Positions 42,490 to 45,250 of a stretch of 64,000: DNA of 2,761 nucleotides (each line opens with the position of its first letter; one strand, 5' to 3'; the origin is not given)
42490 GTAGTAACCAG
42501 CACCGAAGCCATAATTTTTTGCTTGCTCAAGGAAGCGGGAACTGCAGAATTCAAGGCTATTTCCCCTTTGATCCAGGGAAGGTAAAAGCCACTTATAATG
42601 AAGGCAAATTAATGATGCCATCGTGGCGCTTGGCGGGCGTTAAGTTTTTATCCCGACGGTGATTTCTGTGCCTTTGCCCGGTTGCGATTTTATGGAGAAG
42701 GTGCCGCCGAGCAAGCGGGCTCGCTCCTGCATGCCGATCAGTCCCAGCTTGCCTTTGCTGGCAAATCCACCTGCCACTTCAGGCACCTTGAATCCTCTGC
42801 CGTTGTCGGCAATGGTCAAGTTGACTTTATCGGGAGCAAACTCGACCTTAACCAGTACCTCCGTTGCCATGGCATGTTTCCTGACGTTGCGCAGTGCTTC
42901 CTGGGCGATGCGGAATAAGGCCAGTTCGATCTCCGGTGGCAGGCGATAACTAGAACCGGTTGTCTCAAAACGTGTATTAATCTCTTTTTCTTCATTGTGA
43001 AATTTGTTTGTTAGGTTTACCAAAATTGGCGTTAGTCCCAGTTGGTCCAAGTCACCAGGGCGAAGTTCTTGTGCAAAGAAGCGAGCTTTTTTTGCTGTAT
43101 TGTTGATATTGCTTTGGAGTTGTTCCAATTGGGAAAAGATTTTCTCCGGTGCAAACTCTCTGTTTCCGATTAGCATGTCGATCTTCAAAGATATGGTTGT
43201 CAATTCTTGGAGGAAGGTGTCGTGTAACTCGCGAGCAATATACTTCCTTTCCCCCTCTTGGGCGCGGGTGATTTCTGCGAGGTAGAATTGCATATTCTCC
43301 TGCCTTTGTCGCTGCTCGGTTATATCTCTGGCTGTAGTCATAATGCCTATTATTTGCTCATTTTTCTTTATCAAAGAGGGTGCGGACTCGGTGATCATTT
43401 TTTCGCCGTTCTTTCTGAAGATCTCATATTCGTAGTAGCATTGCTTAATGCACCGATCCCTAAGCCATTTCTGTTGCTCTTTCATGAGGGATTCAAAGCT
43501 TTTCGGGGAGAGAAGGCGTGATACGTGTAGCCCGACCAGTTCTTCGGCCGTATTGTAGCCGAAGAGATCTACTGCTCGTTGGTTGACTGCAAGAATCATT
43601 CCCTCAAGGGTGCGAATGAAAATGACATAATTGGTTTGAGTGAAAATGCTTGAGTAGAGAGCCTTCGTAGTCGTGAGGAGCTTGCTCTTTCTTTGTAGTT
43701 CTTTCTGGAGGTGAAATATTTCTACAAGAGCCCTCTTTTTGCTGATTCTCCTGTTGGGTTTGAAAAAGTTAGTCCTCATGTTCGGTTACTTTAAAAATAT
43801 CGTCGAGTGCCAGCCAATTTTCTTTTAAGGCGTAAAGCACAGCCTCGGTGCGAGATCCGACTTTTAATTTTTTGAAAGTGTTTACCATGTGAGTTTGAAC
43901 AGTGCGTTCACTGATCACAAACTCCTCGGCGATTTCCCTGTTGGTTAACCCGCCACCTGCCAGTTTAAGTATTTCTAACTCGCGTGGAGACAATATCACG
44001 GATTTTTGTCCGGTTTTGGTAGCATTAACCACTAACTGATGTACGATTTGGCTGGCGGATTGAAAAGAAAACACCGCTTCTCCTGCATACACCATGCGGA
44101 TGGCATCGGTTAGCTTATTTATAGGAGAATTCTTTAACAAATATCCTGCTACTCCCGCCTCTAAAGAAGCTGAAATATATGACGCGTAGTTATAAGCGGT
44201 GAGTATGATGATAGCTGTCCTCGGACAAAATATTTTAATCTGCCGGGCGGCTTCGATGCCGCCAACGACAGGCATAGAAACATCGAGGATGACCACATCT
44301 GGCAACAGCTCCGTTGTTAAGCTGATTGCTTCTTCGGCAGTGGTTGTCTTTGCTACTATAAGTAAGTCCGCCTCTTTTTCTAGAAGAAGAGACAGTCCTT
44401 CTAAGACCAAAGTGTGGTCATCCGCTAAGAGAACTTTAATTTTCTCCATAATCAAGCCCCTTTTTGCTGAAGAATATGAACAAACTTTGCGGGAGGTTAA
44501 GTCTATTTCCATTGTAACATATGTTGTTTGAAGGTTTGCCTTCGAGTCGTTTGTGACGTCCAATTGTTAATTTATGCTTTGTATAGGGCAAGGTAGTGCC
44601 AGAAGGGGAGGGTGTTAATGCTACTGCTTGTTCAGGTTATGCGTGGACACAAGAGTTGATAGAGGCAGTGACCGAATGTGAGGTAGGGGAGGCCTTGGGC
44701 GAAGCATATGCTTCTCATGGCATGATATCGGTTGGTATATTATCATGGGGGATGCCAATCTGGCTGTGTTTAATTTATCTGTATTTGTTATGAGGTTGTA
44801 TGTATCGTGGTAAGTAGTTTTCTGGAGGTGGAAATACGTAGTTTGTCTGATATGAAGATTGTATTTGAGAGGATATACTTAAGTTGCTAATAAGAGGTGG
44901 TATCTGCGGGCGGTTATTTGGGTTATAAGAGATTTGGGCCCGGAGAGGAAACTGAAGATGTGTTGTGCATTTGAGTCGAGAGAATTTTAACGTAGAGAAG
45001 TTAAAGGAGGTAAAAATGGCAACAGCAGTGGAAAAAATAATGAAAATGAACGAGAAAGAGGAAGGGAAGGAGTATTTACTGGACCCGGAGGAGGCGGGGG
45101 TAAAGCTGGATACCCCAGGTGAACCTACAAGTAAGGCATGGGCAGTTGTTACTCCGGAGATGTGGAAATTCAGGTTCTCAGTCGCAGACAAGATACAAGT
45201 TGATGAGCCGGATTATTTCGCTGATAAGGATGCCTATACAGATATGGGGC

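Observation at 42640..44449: rdh-type cytoplasmic PAS histidine kinase and LuxR-type regulator positioned to control the GRE operon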

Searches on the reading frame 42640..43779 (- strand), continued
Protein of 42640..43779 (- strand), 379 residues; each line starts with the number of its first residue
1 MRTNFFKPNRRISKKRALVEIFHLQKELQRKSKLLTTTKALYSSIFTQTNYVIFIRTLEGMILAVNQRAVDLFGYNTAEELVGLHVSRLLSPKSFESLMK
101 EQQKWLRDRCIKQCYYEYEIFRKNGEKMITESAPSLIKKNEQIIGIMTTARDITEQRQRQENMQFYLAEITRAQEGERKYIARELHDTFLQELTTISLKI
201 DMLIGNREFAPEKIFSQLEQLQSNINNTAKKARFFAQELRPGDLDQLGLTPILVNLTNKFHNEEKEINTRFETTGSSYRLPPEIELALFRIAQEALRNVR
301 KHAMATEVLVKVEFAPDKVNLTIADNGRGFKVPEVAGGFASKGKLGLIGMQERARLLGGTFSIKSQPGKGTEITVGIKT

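Call 84: fold_search(model_id=the predicted structure, library=pdb)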
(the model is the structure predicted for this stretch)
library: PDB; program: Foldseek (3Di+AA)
matches with E <= 10: 1230; with E <= 0.001: 872
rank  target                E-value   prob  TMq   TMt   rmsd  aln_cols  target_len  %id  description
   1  9a5d_A                4.0e-19  1.00  0.32  0.21  19.7       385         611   17  Integrative model of WALK-YYCH by crosslinking MS and deep learning (released 2024-09-18)
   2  8a7h_A                2.0e-17  1.00  0.35  0.37  19.1       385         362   16  Crystal structure of a chimeric LOV-Histidine kinase SB2F1-I66R mutant (light state; asymmetrical variant, trigonal fo (released 2024-01-10)
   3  8a52_A                2.3e-17  1.00  0.33  0.35  18.9       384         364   16  Crystal structure of a chimeric LOV-Histidine kinase SB2F1 (asymmetrical variant, trigonal form with long c-axis) (released 2023-12-27)
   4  8a3u                  2.9e-17  1.00  0.34  0.36  19.1       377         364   18  Crystal structure of a chimeric LOV-Histidine kinase SB2F1 (symmetrical variant, trigonal form with short c-axis) (released 2023-12-20)
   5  8a6x_B                3.2e-17  1.00  0.34  0.35  18.4       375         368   17  Crystal structure of a chimeric LOV-Histidine kinase SB2F1 (asymmetrical variant, trigonal form with long c axis) (released 2024-01-10)
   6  8a7f_A                3.2e-17  1.00  0.33  0.34  19.4       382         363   18  Crystal structure of a chimeric LOV-Histidine kinase SB2F1-I66R mutant (asymmetrical variant, trigonal form with long  (released 2024-01-10)
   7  8a7f_B                3.9e-17  1.00  0.37  0.38  18.8       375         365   16  Crystal structure of a chimeric LOV-Histidine kinase SB2F1-I66R mutant (asymmetrical variant, trigonal form with long  (released 2024-01-10)
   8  4gcz_B                5.8e-17  1.00  0.31  0.31  18.3       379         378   18  Structure of a blue-light photoreceptor (released 2013-06-19)
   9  4gcz_A                2.0e-16  1.00  0.40  0.41  15.5       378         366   17  Structure of a blue-light photoreceptor (released 2013-06-19)
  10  4r3a_A                4.7e-15  1.00  0.30  0.35  27.7       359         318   16  Erythrobacter litoralis EL346 blue-light activated histidine kinase (released 2014-12-03)
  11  4i5s_B                8.9e-15  1.00  0.31  0.30  19.5       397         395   14  Structure and function of sensor histidine kinase (released 2013-03-27)
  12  4i5s_A                1.1e-13  1.00  0.29  0.29  19.1       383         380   14  Structure and function of sensor histidine kinase (released 2013-03-27)
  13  8isj_B                1.6e-13  1.00  0.29  0.15  21.3       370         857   15  Pr conformer of Arabidopsis thaliana phytochrome A - AtphyA-Pr (released 2023-08-09)
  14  6ph4_B                1.8e-13  1.00  0.31  0.26  22.8       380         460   15  Full length LOV-PAS-HK construct from the LOV-HK sensory protein from Brucella abortus (light-adapted, construct 15-48 (released 2020-12-30)
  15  8isi_A                8.7e-13  1.00  0.28  0.14  20.8       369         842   15  Photochromobilin-free form of Arabidopsis thaliana phytochrome A - apo-AtphyA (released 2023-08-09)
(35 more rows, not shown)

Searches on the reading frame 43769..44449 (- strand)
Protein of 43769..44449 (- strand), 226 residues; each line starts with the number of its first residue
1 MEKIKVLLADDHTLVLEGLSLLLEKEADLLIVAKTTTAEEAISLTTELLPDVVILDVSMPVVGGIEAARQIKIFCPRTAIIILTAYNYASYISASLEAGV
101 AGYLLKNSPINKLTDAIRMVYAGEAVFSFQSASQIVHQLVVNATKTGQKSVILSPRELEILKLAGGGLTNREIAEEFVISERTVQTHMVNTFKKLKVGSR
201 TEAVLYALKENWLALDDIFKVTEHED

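Call 3: search_protein_families(library=pfam, proteins=[window:43769-44449:-], max_evalue=0.01)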
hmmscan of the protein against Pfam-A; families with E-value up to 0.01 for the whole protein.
window:43769-44449:- (226 aa): 6 families
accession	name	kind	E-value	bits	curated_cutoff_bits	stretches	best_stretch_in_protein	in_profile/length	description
PF00072.30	Response_reg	-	7.1e-24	84.6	30.2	1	6-118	1-111/111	Response regulator receiver domain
PF00196.25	GerE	-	3e-19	68.8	23.5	1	152-207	2-57/57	Bacterial regulatory proteins, luxR family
PF08281.18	Sigma70_r4_2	-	2.8e-06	27.3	25.7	1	153-195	11-54/54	Sigma-70, region 4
PF04545.22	Sigma70_r4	-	1.4e-05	24.9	24.1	1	153-196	5-49/50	Sigma-70, region 4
PF08279.18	HTH_11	-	0.0036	17.6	25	1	158-188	6-36/55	HTH domain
PF13384.12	HTH_23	-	0.009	16.3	24.6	0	158-191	8-40/50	Homeodomain-like domain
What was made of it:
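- Checked: ORF 43769-44449(-), 226 aa, matches Response_reg (7e-24) and GerE (3e-19) (call 3).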

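Call 4: search_protein_families(library=ncbifam, proteins=[window:43769-44449:-], max_evalue=0.01)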
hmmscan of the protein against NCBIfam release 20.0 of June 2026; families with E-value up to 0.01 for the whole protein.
window:43769-44449:- (226 aa): 100 families (the best 25 are shown)
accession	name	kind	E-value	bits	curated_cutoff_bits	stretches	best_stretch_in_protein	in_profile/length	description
NF052445.1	RespRegMctR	equivalog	7.9e-45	152.8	300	1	3-210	1-202/205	two-component system response regulator MctR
NF047785.1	respo_reg_MadR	equivalog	1.8e-39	135.2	300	1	4-210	1-206/209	MadR family response regulator transcription factor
NF011896.0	PRK15369.1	equivalog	5.4e-39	134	242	1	2-207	2-204/211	two component system response regulator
NF007935.0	PRK10651.1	equivalog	1.8e-38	131.9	250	1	2-211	5-214/216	two-component system response regulator NarL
NF007708.0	PRK10403.1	equivalog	2.5e-35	121.9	343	1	4-209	7-210/215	nitrate/nitrite response regulator protein NarP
NF007018.1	PRK09483.1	equivalog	4.1e-34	118.1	280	1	4-213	2-209/217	UvrY/SirA/GacA family response regulator transcription factor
NF007403.0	PRK09935.1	equivalog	8.1e-29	100.7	271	1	2-208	2-205/210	fimbria biosynthesis transcriptional regulator FimZ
NF041830.1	RR_TF_ErdR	exception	2.1e-24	86.4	390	1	5-206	3-204/213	response regulator transcription factor ErdR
NF007419.0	PRK09958.1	equivalog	5e-23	81.8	251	1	7-207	4-198/204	acid-sensing system DNA-binding response regulator EvgA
NF007685.0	PRK10360.1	equivalog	1.8e-20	73.6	258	1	4-202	2-187/196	response regulator transcription factor UhpA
NF008098.0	PRK10840.1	equivalog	2.7e-20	72.8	235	1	1-198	1-196/216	response regulator transcription factor RcsB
NF007505.1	PRK10100.1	equivalog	1.6e-19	70.4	250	1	106-208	99-200/204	biofilm master transcriptional regulator CsgD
NF001965.0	PRK00742.1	subfamily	1.7e-16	60.4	293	1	2-108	2-109/357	chemotaxis-specific protein-glutamate methyltransferase CheB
NF008677.0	PRK11697.1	equivalog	5.1e-16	58.8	246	1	4-183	2-176/238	two-component system response regulator BtsR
NF006900.1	PRK09390.1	equivalog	6.7e-16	58.4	255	1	3-209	4-199/203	response regulator FixJ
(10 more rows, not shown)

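Call 55: search_solved_structures(query=window:43769-44449:-, max_evalue=1e-15)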
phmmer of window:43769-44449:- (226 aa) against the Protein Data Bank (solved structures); distinct sequences matched with E-value up to 1e-15: 14.
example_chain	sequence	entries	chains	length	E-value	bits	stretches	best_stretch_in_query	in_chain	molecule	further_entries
7ve6_A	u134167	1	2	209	7.9e-35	123.6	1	4-212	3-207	Response regulator protein VraR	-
4gvp_A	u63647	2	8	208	9.1e-35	123.4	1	4-212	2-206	Response regulator protein vraR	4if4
5hev_A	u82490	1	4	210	1.1e-32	116.6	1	4-211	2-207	Response regulator protein VraR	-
1a04_A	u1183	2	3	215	5.1e-30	107.9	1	3-210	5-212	NITRATE/NITRITE RESPONSE REGULATOR PROTEIN NARL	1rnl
4ldz_A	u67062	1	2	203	1.3e-29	106.6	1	4-213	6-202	Transcriptional regulatory protein DesR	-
4yn8_A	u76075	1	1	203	1e-28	103.7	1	3-209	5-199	Response regulator ChrA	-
3c3w_A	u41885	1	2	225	8.6e-25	90.9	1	4-208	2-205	TWO COMPONENT TRANSCRIPTIONAL REGULATORY PROTEIN DEVR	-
4zmr_A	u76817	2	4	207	2.6e-24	89.3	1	4-213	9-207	Response regulator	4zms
4hye_A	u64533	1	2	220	3.1e-24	89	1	4-213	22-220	Response regulator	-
4le0_A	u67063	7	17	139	7.3e-22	81.3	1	4-129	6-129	Transcriptional regulatory protein DesR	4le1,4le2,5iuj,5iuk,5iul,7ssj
7ssi_C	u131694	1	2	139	1.4e-21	80.4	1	4-129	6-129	Transcriptional regulatory protein DesR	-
3cz5_A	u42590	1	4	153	3.6e-21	79.1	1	4-140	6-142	Two-component response regulator, LuxR family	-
5f64_A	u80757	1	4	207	4.7e-19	72.2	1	5-207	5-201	Positive transcription regulator EvgA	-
8zwn_A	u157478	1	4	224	5.9e-19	71.8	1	5-207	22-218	DNA-binding transcriptional activator EvgA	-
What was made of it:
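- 43769..44449 (-): NarL-type response regulator: REC domain with D10, D11 and D56, plus a GerE/LuxR helix-turn-helix. Its gene overlaps the kinase gene by 11 nt. Nearest solved relatives are VraR, NarL and DesR (call 55).
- On HisKA_3 kinase / NarL-family regulator two-component system: VraR, NarL and DesR are the best solved matches (call 55).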

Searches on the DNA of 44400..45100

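Call 56: search_rna_families(source=window, start=44400, end=45100, threshold=evalue, max_evalue=1)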
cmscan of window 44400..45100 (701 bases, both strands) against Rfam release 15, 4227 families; matches with E-value up to 1: 0.
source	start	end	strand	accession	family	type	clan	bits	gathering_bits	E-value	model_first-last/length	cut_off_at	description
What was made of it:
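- Tried and rejected: Riboswitch or leader RNA as an alternative control: no Rfam match down to E=1 (call 56).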
